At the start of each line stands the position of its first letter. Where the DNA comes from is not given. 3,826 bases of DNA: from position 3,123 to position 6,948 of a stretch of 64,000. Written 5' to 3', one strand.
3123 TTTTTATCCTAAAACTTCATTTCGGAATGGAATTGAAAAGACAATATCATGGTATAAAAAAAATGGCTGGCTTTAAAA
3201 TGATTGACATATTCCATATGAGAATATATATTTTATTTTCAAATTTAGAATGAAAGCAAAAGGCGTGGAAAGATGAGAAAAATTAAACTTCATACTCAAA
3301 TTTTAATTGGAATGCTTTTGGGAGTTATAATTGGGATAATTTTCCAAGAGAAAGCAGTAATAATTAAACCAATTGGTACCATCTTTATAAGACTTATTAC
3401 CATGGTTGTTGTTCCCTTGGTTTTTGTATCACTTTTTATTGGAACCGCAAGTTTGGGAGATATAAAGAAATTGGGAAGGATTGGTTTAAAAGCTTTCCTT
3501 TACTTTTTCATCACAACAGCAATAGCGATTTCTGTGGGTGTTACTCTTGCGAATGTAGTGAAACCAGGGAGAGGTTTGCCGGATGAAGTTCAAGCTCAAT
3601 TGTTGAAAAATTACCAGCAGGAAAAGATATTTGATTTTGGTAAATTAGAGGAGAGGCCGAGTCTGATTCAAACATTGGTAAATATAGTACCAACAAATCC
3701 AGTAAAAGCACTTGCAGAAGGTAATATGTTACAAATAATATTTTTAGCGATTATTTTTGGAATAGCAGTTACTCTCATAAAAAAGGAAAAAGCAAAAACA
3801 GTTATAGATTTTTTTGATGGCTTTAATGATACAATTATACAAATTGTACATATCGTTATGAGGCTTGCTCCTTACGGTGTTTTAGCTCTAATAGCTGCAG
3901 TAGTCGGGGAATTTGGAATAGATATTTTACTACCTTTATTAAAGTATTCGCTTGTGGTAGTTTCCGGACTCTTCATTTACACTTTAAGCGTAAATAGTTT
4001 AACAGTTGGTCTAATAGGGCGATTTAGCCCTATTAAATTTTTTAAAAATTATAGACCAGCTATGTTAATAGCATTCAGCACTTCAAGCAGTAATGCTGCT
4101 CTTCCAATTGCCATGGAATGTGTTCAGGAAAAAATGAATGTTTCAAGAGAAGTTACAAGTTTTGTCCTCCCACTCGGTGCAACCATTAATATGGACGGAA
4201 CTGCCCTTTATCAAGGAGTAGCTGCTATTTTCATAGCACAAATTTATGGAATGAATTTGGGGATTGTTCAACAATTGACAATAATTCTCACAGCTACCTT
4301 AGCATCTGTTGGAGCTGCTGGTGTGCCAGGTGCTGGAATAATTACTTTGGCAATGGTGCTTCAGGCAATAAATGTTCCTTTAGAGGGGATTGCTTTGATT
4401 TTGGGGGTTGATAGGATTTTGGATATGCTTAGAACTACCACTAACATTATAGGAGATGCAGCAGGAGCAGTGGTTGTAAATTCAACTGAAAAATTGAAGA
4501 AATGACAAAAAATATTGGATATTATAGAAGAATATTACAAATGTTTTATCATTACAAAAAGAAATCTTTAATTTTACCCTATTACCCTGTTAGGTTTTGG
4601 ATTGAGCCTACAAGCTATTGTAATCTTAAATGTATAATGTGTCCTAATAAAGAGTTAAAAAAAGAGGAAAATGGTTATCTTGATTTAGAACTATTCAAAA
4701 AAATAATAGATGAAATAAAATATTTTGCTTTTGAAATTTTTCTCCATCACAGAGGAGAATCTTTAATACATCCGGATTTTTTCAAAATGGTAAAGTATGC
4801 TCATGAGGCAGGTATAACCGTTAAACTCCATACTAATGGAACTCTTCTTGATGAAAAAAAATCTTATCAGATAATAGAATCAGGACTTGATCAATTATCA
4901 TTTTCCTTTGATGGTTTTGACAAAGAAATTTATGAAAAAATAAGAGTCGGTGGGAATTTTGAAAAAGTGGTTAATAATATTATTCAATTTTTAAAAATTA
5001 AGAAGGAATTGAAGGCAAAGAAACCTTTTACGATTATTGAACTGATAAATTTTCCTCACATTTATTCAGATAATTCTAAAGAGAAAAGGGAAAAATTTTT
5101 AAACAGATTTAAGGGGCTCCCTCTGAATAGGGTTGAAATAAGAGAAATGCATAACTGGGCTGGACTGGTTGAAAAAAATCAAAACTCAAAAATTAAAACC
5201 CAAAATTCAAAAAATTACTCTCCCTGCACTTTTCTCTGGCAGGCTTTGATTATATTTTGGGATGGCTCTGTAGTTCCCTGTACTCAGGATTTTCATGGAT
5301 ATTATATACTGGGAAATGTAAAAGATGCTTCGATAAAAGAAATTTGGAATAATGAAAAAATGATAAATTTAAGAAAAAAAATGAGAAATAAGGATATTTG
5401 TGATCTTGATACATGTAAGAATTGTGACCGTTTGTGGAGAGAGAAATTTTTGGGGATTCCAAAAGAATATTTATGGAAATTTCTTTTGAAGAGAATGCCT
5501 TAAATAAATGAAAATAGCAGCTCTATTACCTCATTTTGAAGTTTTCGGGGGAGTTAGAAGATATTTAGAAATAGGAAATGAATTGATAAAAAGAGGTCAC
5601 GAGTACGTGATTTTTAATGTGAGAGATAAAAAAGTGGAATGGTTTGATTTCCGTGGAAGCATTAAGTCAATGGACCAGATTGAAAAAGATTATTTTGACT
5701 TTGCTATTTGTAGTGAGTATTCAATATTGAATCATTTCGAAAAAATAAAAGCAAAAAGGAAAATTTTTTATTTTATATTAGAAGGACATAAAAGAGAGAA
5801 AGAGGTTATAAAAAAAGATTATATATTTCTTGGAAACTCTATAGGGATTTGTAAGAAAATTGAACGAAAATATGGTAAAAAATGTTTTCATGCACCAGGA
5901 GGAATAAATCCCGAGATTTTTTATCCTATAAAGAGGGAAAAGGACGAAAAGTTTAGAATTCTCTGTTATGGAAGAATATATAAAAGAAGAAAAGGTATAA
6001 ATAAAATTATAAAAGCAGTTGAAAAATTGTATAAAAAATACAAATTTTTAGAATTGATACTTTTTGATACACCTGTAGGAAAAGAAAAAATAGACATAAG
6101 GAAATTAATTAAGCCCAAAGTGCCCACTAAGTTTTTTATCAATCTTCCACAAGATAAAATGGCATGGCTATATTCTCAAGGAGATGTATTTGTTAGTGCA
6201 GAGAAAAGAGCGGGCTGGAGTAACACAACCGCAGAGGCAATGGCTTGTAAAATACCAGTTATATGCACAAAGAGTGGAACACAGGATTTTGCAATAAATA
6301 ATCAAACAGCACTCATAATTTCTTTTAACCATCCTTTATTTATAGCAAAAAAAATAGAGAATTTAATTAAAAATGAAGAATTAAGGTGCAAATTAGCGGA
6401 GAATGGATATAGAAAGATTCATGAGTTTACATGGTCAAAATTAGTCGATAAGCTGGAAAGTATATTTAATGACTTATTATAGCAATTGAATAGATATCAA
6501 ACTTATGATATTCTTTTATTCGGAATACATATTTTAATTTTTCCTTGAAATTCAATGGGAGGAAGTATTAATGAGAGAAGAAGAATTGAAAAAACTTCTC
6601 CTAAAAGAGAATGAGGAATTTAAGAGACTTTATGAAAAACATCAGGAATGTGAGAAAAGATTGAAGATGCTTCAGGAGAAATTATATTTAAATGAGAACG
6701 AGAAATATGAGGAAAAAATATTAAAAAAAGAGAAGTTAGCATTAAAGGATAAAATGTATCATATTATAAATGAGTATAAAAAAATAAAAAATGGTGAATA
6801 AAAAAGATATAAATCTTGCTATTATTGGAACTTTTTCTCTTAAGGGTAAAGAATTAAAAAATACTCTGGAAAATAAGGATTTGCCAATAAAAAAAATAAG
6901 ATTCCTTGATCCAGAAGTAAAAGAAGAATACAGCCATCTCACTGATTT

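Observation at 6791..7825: Aspartate-semialdehyde dehydrogenase look-alike without catalytic cysteine or dinucleotide-binding glycines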

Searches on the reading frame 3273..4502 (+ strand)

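Call 16: search_protein_families(library=pfam, proteins=[window:3273-4502:+], max_evalue=0.01)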
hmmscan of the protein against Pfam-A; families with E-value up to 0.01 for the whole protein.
window:3273-4502:+ (410 aa): 1 family
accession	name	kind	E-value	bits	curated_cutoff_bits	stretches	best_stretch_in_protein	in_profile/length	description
PF00375.23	SDF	-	1.6e-137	459.1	27.9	1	6-404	1-386/387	Sodium:dicarboxylate symporter family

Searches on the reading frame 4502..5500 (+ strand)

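Call 16: search_protein_families(library=pfam, proteins=[window:4502-5500:+], max_evalue=0.01)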
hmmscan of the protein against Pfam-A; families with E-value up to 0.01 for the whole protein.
window:4502-5500:+ (333 aa): 2 families
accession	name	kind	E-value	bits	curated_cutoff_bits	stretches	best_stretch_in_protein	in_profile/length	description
PF04055.27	Radical_SAM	-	1e-19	71.8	29.5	1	34-164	1-137/166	Radical SAM superfamily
PF13186.11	SPASM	-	3.5e-16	59.7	21.5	1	242-309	1-67/67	Iron-sulfur cluster-binding domain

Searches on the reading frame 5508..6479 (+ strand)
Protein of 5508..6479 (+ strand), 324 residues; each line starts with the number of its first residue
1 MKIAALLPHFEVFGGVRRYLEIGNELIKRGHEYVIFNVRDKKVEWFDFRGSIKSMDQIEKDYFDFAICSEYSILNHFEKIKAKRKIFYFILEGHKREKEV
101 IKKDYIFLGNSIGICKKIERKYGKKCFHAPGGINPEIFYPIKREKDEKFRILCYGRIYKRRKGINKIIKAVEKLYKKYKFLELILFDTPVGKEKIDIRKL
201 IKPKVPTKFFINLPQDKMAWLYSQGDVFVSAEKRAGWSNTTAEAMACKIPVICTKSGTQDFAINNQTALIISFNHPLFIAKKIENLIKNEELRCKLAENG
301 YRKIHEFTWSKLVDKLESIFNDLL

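Call 16: search_protein_families(library=pfam, proteins=[window:5508-6479:+], max_evalue=0.01)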
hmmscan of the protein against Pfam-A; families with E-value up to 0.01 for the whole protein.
window:5508-6479:+ (324 aa): 4 families
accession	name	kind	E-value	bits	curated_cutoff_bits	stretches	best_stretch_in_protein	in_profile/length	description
PF00534.26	Glycos_transf_1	-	3.4e-20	72.7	26.4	1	142-302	9-171/172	Glycosyl transferases group 1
PF13692.12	Glyco_trans_1_4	-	9e-16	58.8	27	1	149-289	2-142/142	Glycosyl transferases group 1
PF13524.12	Glyco_trans_1_2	-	9e-08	32.6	25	1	212-316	34-142/144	Glycosyl transferase-like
PF20706.3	GT4-conflict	-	0.00038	20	26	1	142-261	191-319/385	Family 4 Glycosyltransferase in conflict systems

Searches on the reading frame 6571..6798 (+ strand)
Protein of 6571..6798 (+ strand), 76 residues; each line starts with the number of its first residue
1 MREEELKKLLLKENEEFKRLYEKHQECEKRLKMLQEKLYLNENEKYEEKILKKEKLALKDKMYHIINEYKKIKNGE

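Call 16: search_protein_families(library=pfam, proteins=[window:6571-6798:+], max_evalue=0.01)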
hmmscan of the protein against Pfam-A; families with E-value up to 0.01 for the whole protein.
window:6571-6798:+ (76 aa): 1 family
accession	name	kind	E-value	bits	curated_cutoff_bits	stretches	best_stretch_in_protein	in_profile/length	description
PF04325.18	DUF465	-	1.4e-05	25.4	25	1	17-65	1-47/48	Protein of unknown function (DUF465)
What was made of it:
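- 6571..6801 (+): 76-aa DUF465 (coiled-coil) gene whose stop overlaps the AsdL start by 11 nt. It is the conserved upstream partner in Aminicenantia, Terriglobales and Thermoanaerobaculia. Pfam DUF465 25.4 bits against a cut-off of 25 (call 16).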

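Call 17: search_protein_families(library=ncbifam, proteins=[window:6571-6798:+], max_evalue=0.01)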
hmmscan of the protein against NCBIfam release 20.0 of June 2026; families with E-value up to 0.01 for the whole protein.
window:6571-6798:+ (76 aa): 0 families
